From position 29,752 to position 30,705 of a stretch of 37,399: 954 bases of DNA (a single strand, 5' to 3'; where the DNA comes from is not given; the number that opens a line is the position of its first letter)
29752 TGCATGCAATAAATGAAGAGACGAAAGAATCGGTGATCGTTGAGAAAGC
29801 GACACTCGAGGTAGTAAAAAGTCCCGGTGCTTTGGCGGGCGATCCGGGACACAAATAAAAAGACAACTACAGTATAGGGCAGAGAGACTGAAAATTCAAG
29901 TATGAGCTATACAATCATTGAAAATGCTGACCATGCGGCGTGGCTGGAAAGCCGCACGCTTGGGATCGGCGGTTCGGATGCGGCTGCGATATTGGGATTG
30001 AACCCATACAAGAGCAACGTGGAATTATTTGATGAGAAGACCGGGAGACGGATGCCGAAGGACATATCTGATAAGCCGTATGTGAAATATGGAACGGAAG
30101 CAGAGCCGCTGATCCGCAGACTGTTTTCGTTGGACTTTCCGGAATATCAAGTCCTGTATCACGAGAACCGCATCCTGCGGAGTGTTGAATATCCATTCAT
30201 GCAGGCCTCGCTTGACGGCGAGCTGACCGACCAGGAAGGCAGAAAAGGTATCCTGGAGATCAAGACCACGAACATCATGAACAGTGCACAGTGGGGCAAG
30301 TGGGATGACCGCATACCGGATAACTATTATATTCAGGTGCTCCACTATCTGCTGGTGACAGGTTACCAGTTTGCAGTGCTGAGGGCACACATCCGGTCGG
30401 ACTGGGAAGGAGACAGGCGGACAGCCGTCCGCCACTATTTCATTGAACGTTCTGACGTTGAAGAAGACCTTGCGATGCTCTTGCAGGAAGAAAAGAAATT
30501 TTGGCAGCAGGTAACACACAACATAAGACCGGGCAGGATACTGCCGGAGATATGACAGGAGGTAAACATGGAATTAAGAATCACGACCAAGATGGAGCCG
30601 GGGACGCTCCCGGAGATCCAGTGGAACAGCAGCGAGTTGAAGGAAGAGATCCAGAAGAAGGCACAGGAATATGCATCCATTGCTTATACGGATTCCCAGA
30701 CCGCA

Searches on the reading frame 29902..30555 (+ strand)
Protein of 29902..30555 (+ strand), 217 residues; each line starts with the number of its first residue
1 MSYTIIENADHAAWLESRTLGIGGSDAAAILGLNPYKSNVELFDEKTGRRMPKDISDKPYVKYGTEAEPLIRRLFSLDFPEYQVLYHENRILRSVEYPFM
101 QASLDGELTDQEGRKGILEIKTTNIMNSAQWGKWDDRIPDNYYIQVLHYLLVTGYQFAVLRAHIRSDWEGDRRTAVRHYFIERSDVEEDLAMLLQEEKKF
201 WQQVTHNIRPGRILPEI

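Call 76: search_protein_families(library=pfam, proteins=[window:29902-30555:+], max_evalue=0.001)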
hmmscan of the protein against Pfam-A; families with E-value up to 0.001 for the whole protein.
window:29902-30555:+ (217 aa): 1 family
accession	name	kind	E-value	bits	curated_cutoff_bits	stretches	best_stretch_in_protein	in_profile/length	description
PF09588.16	YqaJ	-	6e-34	117.9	22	1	14-156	2-150/150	YqaJ-like viral recombinase domain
